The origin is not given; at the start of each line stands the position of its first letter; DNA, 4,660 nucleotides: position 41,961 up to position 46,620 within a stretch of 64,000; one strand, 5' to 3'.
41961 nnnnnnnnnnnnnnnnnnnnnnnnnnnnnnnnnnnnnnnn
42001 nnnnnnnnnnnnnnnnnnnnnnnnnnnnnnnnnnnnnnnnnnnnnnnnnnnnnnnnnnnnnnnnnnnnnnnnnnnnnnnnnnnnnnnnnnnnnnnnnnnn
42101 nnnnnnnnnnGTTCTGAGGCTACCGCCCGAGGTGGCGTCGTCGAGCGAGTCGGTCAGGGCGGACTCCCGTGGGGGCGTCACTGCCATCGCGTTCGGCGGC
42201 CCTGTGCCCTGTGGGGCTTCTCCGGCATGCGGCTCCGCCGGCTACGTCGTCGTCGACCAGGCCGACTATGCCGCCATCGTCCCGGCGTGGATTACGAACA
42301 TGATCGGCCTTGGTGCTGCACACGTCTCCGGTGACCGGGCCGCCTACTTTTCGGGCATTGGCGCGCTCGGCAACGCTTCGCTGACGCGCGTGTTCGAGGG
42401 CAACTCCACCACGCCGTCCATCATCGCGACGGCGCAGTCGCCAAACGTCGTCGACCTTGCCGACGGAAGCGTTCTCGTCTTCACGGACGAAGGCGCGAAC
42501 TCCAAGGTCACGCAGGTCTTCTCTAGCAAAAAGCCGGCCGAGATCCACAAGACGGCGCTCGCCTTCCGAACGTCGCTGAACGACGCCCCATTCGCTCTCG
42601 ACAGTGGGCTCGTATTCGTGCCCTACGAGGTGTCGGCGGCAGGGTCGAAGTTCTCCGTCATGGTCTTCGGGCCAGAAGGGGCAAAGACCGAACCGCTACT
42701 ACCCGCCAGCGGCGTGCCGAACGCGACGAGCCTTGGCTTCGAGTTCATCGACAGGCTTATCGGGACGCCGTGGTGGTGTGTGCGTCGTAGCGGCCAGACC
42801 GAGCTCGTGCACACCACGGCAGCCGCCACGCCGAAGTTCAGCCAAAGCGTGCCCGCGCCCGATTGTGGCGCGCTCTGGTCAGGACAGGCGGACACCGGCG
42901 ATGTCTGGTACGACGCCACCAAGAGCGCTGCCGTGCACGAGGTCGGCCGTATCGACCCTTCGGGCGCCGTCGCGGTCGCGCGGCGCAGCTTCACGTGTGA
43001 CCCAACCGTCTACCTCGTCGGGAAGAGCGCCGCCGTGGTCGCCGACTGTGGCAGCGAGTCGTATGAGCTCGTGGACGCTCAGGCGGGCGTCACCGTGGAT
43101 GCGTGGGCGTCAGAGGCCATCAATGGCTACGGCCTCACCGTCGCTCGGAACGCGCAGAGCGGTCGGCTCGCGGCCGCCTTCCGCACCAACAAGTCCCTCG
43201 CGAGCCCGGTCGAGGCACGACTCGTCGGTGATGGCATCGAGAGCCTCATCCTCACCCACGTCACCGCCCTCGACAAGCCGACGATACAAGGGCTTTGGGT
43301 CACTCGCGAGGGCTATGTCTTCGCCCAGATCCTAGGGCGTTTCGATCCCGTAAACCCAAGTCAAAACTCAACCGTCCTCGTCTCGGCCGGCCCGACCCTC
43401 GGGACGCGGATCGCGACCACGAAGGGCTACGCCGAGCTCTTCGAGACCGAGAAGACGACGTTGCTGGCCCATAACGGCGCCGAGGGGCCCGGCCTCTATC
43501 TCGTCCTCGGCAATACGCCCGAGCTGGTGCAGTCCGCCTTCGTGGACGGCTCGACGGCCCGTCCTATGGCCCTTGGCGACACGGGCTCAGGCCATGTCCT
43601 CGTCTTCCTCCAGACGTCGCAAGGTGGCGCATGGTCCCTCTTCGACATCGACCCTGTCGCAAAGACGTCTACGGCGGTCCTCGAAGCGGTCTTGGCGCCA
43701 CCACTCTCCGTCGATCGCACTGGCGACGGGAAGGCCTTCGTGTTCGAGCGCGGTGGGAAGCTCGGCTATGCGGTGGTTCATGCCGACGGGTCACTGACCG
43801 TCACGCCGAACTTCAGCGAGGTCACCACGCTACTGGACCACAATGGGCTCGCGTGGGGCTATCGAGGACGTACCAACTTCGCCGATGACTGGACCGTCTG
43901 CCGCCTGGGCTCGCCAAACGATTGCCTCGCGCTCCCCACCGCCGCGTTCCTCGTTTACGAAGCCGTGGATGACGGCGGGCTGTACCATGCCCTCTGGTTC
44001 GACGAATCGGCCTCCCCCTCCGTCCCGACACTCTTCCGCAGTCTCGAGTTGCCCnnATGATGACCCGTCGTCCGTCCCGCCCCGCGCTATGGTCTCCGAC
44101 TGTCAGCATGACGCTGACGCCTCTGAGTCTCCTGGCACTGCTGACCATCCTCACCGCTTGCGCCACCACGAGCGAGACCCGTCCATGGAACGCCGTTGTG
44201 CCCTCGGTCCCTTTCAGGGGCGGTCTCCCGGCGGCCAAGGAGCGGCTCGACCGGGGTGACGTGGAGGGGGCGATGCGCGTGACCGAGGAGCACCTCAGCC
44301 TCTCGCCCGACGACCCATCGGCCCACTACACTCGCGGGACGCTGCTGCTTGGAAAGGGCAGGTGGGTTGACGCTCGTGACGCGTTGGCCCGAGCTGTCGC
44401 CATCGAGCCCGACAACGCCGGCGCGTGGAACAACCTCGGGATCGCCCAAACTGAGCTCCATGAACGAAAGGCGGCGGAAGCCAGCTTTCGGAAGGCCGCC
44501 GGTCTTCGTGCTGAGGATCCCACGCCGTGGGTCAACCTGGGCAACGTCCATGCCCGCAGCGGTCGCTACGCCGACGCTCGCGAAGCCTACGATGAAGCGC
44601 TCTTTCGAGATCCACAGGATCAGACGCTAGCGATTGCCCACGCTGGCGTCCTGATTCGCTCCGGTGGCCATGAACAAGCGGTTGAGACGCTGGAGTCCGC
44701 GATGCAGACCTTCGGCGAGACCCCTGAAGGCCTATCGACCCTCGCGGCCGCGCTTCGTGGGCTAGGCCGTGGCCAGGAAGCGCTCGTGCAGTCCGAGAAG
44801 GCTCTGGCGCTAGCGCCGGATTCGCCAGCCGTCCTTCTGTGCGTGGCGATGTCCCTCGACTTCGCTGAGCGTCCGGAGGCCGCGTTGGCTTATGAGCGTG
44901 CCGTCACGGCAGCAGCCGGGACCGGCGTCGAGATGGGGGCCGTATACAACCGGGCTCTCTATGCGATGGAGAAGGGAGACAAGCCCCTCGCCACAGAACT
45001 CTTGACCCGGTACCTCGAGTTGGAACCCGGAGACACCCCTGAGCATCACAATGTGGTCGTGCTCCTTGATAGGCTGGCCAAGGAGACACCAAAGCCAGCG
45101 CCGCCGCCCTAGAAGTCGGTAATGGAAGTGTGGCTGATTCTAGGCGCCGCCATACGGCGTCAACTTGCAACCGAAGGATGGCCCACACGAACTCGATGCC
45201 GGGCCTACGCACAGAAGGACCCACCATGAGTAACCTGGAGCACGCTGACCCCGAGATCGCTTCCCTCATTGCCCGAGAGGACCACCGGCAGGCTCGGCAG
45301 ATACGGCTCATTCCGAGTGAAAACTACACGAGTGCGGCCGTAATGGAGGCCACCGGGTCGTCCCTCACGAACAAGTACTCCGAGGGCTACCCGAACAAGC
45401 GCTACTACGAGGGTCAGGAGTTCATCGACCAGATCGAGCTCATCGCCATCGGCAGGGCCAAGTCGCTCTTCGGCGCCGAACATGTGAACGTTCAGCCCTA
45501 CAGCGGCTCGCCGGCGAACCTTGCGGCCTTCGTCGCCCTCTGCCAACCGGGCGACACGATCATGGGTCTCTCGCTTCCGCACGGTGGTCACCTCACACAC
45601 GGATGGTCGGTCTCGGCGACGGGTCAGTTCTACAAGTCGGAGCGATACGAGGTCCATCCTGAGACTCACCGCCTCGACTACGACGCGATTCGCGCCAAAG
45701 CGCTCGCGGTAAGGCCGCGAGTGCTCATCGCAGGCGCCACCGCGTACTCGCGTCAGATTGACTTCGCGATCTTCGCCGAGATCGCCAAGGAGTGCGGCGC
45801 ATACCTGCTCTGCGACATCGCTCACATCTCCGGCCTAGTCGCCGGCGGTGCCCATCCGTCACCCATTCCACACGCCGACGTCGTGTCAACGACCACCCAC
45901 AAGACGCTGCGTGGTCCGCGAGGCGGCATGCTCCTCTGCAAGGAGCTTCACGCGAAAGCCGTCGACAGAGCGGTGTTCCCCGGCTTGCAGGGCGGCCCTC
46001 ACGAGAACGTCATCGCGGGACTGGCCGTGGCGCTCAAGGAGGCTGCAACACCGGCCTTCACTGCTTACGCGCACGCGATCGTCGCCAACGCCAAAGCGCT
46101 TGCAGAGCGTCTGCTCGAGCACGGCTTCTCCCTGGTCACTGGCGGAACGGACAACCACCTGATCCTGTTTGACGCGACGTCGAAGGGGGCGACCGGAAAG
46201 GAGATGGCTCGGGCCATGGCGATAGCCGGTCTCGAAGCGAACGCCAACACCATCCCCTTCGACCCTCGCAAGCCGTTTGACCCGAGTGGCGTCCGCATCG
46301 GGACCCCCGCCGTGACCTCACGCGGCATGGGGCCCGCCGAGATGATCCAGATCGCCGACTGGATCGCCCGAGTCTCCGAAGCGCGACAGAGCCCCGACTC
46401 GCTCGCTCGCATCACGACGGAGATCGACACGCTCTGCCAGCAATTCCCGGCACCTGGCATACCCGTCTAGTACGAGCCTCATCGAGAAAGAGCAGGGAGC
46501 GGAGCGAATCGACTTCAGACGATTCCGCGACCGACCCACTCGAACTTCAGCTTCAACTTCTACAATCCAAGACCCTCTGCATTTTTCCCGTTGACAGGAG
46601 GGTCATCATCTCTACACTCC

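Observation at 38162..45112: Putative four-gene surface module: small OMP barrel - PilZ receptor - TSP3-repeat lipoprotein - TPR lipoprotein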

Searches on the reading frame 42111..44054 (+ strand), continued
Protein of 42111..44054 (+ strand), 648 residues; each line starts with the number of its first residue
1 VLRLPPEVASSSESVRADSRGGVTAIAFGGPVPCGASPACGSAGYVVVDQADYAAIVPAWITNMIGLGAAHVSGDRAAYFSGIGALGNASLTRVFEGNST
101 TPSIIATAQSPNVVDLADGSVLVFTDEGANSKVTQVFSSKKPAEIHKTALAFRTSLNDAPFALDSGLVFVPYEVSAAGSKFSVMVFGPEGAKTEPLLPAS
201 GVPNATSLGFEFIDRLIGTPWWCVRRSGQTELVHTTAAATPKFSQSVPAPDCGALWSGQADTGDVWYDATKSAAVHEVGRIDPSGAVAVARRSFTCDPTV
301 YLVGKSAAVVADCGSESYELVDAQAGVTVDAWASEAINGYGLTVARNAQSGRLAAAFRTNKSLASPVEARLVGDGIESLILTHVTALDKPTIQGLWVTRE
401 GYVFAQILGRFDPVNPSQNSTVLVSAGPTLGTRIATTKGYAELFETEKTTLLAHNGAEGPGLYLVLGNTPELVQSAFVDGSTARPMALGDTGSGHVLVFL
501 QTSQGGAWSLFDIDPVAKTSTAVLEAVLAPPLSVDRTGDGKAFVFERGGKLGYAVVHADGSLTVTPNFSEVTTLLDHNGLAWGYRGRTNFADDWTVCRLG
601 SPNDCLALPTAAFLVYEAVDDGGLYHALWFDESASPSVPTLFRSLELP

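Call 81: search_protein_families(library=pfam, proteins=[L010:7500-9944:+, L010:13819-14793:+, L009:7206-8219:+], max_evalue=0.01)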
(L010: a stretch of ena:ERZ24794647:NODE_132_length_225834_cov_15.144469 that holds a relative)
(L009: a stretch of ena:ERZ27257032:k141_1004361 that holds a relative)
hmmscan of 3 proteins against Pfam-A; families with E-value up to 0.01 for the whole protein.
L010:7500-9944:+ (814 aa): 1 family
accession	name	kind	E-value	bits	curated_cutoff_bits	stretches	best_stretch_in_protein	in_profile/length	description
PF03493.23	BK_channel_a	-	0.00046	20.9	26.8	0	699-732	3-36/90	Calcium-activated BK potassium channel alpha subunit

L010:13819-14793:+ (324 aa): 32 families (the best 25 are shown)
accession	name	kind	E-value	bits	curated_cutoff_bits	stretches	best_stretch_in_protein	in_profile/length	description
PF07719.23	TPR_2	-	5.3e-35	117.1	27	5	105-136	3-34/34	Tetratricopeptide repeat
PF14559.12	TPR_19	-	1.4e-31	109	25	4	254-305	6-57/68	Tetratricopeptide repeat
PF00515.34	TPR_1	-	1.4e-28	97.9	27.8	3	105-136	3-34/34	Tetratricopeptide repeat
PF13431.12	TPR_17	-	9.5e-28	94.6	24.4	2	261-293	1-33/34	Tetratricopeptide repeat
PF13181.12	TPR_8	-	2.5e-27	93.1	25.7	2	274-304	2-32/34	Tetratricopeptide repeat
PF13414.12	TPR_11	-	9.4e-27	92.9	26.8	4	110-147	1-38/42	TPR repeat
PF13428.12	TPR_14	-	7.4e-26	88.4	23.5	4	210-246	6-42/44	Tetratricopeptide repeat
PF13432.12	TPR_16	-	2.2e-24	85.9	32.7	3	243-303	1-61/65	Tetratricopeptide repeat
PF13424.12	TPR_12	-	1.2e-22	80.4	30.1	4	241-304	5-76/77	Tetratricopeptide repeat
PF13176.12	TPR_7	-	2.5e-21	74.3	27.9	0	105-136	1-32/36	Tetratricopeptide repeat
PF13174.12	TPR_6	-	1.7e-17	63.2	26.3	0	274-301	1-28/33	Tetratricopeptide repeat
PF23914.1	TPR_CcmH_CycH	-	5.8e-16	59.2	42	1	147-233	60-149/158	Cytochrome c-type biogenesis protein H TPR domain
PF13371.12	TPR_9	-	6.3e-12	45.8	35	3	254-305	10-61/73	Tetratricopeptide repeat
PF12895.13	ANAPC3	-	8.9e-12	45.6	27.2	2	50-128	4-81/82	Anaphase-promoting complex, cyclosome, subunit 3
PF13429.12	TPR_15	-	1.2e-11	45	26.2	1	73-193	150-270/280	Tetratricopeptide repeat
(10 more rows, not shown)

L009:7206-8219:+ (337 aa): 14 families
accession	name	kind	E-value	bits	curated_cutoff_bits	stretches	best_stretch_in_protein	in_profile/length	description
PF07719.23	TPR_2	-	1.1e-15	56.9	27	1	106-139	1-34/34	Tetratricopeptide repeat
PF13428.12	TPR_14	-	3e-15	55.7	23.5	2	75-113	4-42/44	Tetratricopeptide repeat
PF13432.12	TPR_16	-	5.3e-13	49.6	32.7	2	76-139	1-64/65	Tetratricopeptide repeat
PF13181.12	TPR_8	-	7.3e-13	48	25.7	0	75-105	4-34/34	Tetratricopeptide repeat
PF00515.34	TPR_1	-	4.4e-12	45.7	27.8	1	106-139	1-34/34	Tetratricopeptide repeat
PF13424.12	TPR_12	-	1.7e-11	44.6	30.1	2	261-314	23-75/77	Tetratricopeptide repeat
PF23914.1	TPR_CcmH_CycH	-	7.3e-11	42.6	42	3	136-241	46-154/158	Cytochrome c-type biogenesis protein H TPR domain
PF13371.12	TPR_9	-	2.6e-08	34.2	35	1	51-104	8-61/73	Tetratricopeptide repeat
PF14559.12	TPR_19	-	3.3e-08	34.2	25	2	124-177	9-62/68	Tetratricopeptide repeat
PF13431.12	TPR_17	-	2.4e-07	30.9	24.4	0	66-92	7-33/34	Tetratricopeptide repeat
PF09295.16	ChAPs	-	0.0012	18.3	20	0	56-98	252-294/395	ChAPs (Chs5p-Arf1p-binding proteins)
PF14561.12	TPR_20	-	0.0013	19.4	25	0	159-203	7-51/90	Tetratricopeptide repeat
PF12895.13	ANAPC3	-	0.0016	19.1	27.2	0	153-229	2-77/82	Anaphase-promoting complex, cyclosome, subunit 3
PF13414.12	TPR_11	-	0.0053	16.9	26.8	0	85-120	7-42/42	TPR repeat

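Call 87: find_encoding_contigs(protein=P0018, flank=8000, max_places=2)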
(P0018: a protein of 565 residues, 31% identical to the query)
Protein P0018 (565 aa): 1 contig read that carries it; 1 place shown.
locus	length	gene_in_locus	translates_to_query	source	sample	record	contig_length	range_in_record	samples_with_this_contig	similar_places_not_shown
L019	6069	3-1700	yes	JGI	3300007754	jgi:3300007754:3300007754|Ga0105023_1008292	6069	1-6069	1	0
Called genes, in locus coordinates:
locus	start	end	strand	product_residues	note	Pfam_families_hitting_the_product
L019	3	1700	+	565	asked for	?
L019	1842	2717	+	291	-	PF07719:TPR_2 (faint), PF07721:TPR_4 (faint), PF12895:ANAPC3 (faint), PF13174:TPR_6 (faint), PF13371:TPR_9 (faint), PF13424:TPR_12, PF13432:TPR_16 (weak), PF14559:TPR_19, +14 more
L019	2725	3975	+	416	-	PF00464:SHMT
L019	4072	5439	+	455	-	PF00069:Pkinase, PF03109:ABC1 (faint), PF07714:PK_Tyr_Ser-Thr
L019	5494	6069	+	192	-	?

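Call 88: find_encoding_contigs(protein=P0017, flank=8000, max_places=2)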
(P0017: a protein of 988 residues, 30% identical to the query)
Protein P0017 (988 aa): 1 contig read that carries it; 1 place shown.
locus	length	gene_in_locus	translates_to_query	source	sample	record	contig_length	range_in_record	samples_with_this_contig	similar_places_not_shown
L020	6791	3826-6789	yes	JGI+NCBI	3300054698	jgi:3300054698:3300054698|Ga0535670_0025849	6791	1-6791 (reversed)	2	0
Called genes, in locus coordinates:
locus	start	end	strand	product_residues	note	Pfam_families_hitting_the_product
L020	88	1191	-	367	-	-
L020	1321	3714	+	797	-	-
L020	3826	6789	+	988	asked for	PF02412:TSP_3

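Call 91: search_solved_structures(query=A1, max_evalue=1)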
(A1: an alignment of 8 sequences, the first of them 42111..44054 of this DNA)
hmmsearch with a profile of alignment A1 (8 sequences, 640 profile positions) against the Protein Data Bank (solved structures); distinct sequences matched with E-value up to 1: 1.
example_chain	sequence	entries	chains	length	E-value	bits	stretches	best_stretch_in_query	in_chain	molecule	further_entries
9hyd_A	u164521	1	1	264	0.19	13.4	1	164-204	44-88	cutinase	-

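Call 92: search_protein_families(library=pfam, alignment_id=A1, max_evalue=1)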
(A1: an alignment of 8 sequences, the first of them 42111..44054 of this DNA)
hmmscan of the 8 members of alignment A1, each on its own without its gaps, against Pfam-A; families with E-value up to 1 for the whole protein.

A. member 1, window:42111-44054:+ (648 aa): 1 family
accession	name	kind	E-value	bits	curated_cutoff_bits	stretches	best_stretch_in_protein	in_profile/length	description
PF15116.11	CD52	-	0.25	11.8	27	0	97-124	2-32/44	CAMPATH-1 antigen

B. families by the number of members that match (of 8 scanned): 4 families
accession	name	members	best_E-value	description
PF14011.11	ESX-1_EspG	1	0.021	EspG family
PF13953.12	PapC_C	1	0.035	PapC C-terminal domain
PF20785.2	MACPF_D3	1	0.2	MACPF protein, D3 domain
PF15116.11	CD52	1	0.25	CAMPATH-1 antigen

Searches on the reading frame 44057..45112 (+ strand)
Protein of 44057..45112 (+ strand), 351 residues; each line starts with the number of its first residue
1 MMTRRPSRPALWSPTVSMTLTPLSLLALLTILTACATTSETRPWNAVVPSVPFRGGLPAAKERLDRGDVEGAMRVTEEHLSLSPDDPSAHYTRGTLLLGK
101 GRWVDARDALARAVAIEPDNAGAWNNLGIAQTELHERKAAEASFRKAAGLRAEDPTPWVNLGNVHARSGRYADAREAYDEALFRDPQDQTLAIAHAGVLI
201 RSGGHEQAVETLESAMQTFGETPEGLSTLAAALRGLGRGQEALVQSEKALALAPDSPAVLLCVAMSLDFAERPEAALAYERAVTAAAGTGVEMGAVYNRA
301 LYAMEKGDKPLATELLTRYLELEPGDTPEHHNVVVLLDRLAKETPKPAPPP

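Call 7: search_protein_families(library=pfam, proteins=[window:44057-45112:+], max_evalue=0.01)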
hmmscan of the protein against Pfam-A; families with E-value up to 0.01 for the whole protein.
window:44057-45112:+ (351 aa): 24 families
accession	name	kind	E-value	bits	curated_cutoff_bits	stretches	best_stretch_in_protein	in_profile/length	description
PF07719.23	TPR_2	-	6.3e-26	88.8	27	2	158-188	4-34/34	Tetratricopeptide repeat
PF00515.34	TPR_1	-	9.3e-23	79.5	27.8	1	158-188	4-34/34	Tetratricopeptide repeat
PF13428.12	TPR_14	-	1.5e-22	78.2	23.5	3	157-196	3-42/44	Tetratricopeptide repeat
PF14559.12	TPR_19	-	1.7e-22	79.9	25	5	167-227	3-63/68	Tetratricopeptide repeat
PF13432.12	TPR_16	-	2.4e-19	69.8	32.7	3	128-188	4-64/65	Tetratricopeptide repeat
PF13414.12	TPR_11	-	2.4e-18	66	26.8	1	100-131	7-38/42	TPR repeat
PF13424.12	TPR_12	-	5.4e-15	55.8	30.1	3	194-253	8-75/77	Tetratricopeptide repeat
PF13371.12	TPR_9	-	6.6e-15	55.3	35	1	66-121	8-63/73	Tetratricopeptide repeat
PF13431.12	TPR_17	-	2.1e-14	53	24.4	1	112-135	4-27/34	Tetratricopeptide repeat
PF23914.1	TPR_CcmH_CycH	-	1.5e-13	51.3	42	1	153-243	48-141/158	Cytochrome c-type biogenesis protein H TPR domain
PF13181.12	TPR_8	-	9.1e-13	47.7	25.7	0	158-187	4-33/34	Tetratricopeptide repeat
PF13429.12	TPR_15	-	6.4e-12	45.9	26.2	1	153-283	144-274/280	Tetratricopeptide repeat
PF13176.12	TPR_7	-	5.9e-07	29.5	27.9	0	158-189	2-35/36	Tetratricopeptide repeat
PF12895.13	ANAPC3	-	2.2e-06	28.3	27.2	0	170-243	4-76/82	Anaphase-promoting complex, cyclosome, subunit 3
PF07721.20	TPR_4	-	2.3e-06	28.1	27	0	158-179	4-25/26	Tetratricopeptide repeat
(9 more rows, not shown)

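Call 47: search_protein_families(library=ncbifam, proteins=[window:44057-45112:+], max_evalue=0.01)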
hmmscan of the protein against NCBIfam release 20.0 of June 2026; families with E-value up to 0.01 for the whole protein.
window:44057-45112:+ (351 aa): 27 families (the best 25 are shown)
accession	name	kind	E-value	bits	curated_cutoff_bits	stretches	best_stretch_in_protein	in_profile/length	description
TIGR02917.1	PEP_TPR_lipo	equivalog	7.9e-24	83.6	312.2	1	62-286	440-665/899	XrtA/PEP-CTERM system TPR-repeat protein PrsT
NF040959.1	MamA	equivalog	5.6e-21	74.9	200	2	66-167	84-185/204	magnetosome protein MamA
TIGR02521.1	type_IV_pilW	equivalog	4.4e-18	65.7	154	1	25-226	2-206/234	type IV pilus biogenesis/stability protein PilW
NF033920.0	C39_PA2778_fam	equivalog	1.8e-16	60.4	150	3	133-218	168-253/255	PA2778 family cysteine peptidase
TIGR02552.1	LcrH_SycD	equivalog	1.1e-14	54.3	104.8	1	158-223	55-120/136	SycD/LcrH family type III secretion system chaperone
NF033762.1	social_mot_Tgl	equivalog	1.6e-14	53.9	225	1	90-221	34-168/252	social motility TPR repeat lipoprotein Tgl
TIGR00540.1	TPR_hemY_coli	hypoth_equivalog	3.3e-13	49.2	142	1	63-147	302-385/385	heme biosynthesis-associated TPR protein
TIGR03939.1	PGA_TPR_OMP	equivalog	1.1e-12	47.1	366.65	2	168-268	99-199/800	poly-beta-1,6 N-acetyl-D-glucosamine export porin PgaA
NF052415.1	T3SS_chap_SctY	equivalog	1.9e-11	44.4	70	0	114-182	33-104/106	type III secretion apparatus assembly chaperone SctY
NF033758.1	gliding_GltE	equivalog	4.1e-11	42.5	225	1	75-212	210-348/411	adventurous gliding motility TPR repeat lipoprotein GltE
TIGR00990.1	3a0801s09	subfamily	4.1e-08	32.3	757.25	1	81-261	325-505/615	mitochondrial import receptor subunit TOM70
NF002725.1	PRK02603.1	equivalog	9.1e-07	29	143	1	167-247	47-130/173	photosystem I assembly protein Ycf3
TIGR02795.1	tol_pal_ybgF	equivalog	2.1e-06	28.3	90.1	0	60-146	9-101/119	tol-pal system protein YbgF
TIGR04510.1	mod_pep_cyc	subfamily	3.1e-06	26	400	0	161-323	404-566/814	putative peptide modification system cyclase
NF008520.0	PRK11447.1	equivalog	4.9e-06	24.6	858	1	61-189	277-419/1157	cellulose synthase complex outer membrane protein BcsC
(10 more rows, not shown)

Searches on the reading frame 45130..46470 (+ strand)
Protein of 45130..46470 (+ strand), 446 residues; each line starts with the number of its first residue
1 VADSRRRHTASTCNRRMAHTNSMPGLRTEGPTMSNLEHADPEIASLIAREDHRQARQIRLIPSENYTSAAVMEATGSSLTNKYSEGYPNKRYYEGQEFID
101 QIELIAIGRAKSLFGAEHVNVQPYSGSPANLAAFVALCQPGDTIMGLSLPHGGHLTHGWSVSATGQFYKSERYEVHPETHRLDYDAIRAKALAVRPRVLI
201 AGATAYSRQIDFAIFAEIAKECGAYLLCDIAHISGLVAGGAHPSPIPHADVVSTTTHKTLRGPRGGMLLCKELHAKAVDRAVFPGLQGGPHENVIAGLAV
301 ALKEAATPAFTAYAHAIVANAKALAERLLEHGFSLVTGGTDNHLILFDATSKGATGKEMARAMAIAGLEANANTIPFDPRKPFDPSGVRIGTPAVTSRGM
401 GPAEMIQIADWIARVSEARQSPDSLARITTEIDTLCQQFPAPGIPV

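Call 7: search_protein_families(library=pfam, proteins=[window:45130-46470:+], max_evalue=0.01)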
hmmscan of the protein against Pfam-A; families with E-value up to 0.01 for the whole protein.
window:45130-46470:+ (446 aa): 2 families
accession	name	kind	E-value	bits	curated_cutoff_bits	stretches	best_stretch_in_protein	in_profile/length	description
PF00464.25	SHMT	-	1.9e-153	511.2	27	1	36-412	1-399/399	Serine hydroxymethyltransferase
PF01212.27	Beta_elim_lyase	-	0.0015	18.4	27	1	110-364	41-266/288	Beta-eliminating lyase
